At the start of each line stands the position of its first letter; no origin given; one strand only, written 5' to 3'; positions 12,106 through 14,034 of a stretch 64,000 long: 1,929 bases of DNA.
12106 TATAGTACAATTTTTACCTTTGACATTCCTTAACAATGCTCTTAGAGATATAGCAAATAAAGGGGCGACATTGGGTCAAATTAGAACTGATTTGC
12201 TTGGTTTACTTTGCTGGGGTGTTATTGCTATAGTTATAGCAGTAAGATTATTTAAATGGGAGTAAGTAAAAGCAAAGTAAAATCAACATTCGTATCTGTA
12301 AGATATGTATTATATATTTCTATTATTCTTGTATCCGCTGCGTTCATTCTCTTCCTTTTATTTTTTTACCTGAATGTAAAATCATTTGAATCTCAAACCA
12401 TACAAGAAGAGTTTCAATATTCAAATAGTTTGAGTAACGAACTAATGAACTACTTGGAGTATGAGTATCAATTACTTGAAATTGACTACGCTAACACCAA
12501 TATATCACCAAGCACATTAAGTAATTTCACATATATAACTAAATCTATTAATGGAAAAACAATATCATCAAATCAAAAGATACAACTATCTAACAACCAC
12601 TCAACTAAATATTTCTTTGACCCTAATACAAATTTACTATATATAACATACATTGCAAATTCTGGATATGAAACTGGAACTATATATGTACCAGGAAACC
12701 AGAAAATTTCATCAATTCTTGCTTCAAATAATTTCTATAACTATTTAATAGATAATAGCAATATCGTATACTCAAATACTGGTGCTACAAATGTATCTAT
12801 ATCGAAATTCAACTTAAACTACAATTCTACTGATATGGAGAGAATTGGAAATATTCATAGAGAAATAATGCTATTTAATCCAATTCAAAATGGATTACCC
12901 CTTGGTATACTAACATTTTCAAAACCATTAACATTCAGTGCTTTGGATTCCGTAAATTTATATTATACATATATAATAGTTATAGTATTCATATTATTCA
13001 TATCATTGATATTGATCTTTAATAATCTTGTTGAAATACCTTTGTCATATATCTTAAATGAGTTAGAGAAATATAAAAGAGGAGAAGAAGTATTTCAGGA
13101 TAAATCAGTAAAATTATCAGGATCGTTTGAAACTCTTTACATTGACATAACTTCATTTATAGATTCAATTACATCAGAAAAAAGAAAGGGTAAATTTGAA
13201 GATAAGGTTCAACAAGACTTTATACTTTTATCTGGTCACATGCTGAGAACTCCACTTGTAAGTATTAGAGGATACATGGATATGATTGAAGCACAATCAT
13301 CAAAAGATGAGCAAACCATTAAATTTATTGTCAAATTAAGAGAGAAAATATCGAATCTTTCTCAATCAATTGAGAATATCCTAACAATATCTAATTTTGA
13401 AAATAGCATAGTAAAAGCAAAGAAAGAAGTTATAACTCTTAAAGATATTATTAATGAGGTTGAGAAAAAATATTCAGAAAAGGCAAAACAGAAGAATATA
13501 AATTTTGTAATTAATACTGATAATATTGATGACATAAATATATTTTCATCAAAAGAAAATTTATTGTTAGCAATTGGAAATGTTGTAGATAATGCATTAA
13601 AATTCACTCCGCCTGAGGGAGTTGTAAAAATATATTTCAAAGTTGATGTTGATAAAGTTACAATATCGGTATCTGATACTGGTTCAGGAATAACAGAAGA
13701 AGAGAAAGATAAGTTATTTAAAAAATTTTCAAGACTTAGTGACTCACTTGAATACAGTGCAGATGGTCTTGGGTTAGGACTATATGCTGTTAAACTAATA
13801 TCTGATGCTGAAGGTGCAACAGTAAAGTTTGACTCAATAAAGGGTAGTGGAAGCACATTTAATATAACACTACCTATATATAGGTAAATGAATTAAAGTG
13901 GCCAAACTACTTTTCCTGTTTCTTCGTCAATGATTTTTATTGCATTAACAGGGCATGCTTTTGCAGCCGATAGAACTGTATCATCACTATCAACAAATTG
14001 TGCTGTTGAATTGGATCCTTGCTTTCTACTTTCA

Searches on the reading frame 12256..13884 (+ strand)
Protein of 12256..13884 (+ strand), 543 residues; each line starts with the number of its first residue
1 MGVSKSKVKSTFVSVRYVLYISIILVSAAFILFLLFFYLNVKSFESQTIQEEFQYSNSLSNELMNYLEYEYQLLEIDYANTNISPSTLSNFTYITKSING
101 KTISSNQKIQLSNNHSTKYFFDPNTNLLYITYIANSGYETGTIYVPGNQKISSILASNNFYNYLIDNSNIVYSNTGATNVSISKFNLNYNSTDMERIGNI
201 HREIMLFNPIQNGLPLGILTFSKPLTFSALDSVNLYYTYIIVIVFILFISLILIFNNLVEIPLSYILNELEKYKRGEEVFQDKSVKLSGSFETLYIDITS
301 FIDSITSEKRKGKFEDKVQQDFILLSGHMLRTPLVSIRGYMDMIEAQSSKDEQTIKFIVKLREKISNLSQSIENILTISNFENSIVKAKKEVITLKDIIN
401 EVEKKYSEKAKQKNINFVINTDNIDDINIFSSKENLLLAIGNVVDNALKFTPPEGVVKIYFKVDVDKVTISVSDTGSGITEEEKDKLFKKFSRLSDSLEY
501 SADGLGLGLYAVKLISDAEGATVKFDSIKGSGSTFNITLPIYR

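Call 43: search_protein_families(library=pfam, proteins=[window:12256-13884:+], max_evalue=0.00001)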
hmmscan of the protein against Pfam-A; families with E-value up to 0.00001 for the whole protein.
window:12256-13884:+ (543 aa): 2 families
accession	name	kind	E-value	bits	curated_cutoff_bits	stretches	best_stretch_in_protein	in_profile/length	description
PF02518.31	HATPase_c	-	1.7e-21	77.2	26.4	1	435-541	5-109/111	Histidine kinase-, DNA gyrase B-, and HSP90-like ATPase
PF00512.31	HisKA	-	2.4e-06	27.9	26.9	1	328-383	11-65/66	His Kinase A (phospho-acceptor) domain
